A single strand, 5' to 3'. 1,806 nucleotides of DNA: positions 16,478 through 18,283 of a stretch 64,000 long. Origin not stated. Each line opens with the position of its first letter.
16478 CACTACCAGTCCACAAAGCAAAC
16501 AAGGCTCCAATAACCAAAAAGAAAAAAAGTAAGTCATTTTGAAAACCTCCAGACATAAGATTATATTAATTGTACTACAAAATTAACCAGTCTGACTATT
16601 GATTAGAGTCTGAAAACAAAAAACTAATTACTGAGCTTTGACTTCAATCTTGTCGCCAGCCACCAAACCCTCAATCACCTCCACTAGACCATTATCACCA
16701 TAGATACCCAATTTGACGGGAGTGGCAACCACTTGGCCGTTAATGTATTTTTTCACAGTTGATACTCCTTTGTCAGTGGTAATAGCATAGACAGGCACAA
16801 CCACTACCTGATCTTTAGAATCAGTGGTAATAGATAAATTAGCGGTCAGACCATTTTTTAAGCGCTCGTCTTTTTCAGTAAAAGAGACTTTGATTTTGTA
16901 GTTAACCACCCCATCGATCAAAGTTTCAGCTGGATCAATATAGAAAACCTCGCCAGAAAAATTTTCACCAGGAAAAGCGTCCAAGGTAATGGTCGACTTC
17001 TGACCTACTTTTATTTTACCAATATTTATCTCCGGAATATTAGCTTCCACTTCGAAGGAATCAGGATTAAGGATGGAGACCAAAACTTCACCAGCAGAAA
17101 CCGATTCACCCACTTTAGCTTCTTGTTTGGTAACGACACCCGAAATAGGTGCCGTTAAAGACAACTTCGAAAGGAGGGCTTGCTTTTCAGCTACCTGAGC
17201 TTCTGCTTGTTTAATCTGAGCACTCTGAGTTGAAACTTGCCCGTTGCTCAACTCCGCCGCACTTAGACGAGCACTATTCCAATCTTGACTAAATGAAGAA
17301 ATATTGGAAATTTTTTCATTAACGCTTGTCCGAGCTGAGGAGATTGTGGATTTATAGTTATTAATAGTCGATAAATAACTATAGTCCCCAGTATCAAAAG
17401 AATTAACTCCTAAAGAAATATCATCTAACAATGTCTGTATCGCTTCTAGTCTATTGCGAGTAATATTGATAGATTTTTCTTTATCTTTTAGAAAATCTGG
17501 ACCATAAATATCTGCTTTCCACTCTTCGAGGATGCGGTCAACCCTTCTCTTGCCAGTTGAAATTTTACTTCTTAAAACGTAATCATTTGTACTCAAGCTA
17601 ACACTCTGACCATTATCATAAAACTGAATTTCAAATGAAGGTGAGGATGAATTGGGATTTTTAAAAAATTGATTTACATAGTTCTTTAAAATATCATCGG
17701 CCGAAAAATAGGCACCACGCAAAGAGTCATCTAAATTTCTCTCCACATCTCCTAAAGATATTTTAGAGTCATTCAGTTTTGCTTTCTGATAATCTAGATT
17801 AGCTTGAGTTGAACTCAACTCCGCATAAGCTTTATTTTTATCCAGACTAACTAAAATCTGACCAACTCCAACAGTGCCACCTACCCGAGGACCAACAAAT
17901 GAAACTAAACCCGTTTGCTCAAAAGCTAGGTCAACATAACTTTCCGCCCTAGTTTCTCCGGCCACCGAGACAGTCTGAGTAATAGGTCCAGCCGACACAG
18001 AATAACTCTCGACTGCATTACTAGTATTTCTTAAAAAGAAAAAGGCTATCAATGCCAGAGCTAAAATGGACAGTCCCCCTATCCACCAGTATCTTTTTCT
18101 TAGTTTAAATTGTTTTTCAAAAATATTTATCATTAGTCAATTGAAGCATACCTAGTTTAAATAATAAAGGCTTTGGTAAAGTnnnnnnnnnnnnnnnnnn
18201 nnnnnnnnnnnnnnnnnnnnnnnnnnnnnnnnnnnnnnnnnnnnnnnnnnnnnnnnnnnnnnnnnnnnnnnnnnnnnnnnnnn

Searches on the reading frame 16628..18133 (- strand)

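Call 5: search_protein_families(library=pfam, proteins=[window:16628-18133:-], max_evalue=0.01)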
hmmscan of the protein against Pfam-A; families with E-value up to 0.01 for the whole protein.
window:16628-18133:- (501 aa): 3 families
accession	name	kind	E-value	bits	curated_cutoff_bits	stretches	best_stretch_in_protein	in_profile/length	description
PF16576.10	HlyD_D23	-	1e-19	71.1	30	1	302-431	86-214/214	Barrel-sandwich domain of CusB or HlyD membrane-fusion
PF13437.12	HlyD_3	-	7.5e-19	68.9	22.2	1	326-428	2-106/106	HlyD family secretion protein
PF00364.28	Biotin_lipoyl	-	0.00032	20.9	22.1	0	324-354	43-73/73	Biotin-requiring enzyme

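Call 12: search_protein_families(library=ncbifam, proteins=[window:16628-18133:-], max_evalue=0.01)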
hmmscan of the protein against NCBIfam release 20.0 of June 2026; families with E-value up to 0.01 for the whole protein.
window:16628-18133:- (501 aa): 21 families
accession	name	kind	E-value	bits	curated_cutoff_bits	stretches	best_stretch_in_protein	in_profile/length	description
TIGR01730.1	RND_mfp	subfamily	1e-46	159.4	94.9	2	257-497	66-306/322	efflux RND transporter periplasmic adaptor subunit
TIGR00999.1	8a0102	subfamily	3.9e-22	78.7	319.3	1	301-499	70-265/271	CzcB/NccB family metal efflux transporter periplasmic adaptor subunit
TIGR00998.1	8a0101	subfamily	7.7e-22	77.7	390.8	1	260-403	151-285/334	EmrA/EmrK family multidrug efflux transporter periplasmic adaptor subunit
NF008606.0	PRK11578.1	equivalog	8.4e-22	77.8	342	1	283-497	144-361/371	macrolide transporter subunit MacA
TIGR01843.1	type_I_hlyD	subfamily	7e-17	61.5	208.65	1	85-402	62-354/422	HlyD family type I secretion periplasmic adaptor subunit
TIGR02971.1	heterocyst_DevB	subfamily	5.6e-15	55.6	129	1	257-397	137-276/327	ABC exporter membrane fusion protein, DevB family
NF002939.0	PRK03598.1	equivalog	1.6e-13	50.6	393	1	265-430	149-320/332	secretion protein HlyD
NF007303.0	PRK09783.1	subfamily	1.6e-12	46.6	390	1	317-496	208-384/414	copper/silver efflux system membrane fusion protein CusB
NF007785.0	PRK10476.1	equivalog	1.9e-12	46.7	376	1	291-396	176-281/347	multidrug transporter subunit MdtN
NF011715.0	PRK15136.1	equivalog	5.3e-11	41.8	563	1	265-398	161-291/390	multidrug efflux MFS transporter periplasmic adaptor subunit EmrA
NF008589.1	PRK11556.1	equivalog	6.7e-10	38.4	391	1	290-496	157-371/392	MdtA/MuxA family multidrug efflux RND transporter periplasmic adaptor subunit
NF038010.1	ABC_adapt_DarC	equivalog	3e-09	36.1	450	1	273-496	173-400/417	darobactin export ABC transporter periplasmic adaptor subunit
NF045680.1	DiMtlExpIhpB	equivalog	4.1e-09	35.9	450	1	312-496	127-306/326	divalent metal ion exporter adaptor subunit IhpB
NF007850.1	PRK10559.1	equivalog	8.1e-09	35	400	1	293-383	117-207/303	p-hydroxybenzoic acid efflux pump subunit AaeA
NF010643.0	PRK14040.1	subfamily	0.00011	20.8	892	1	274-366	475-566/595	oxaloacetate decarboxylase subunit alpha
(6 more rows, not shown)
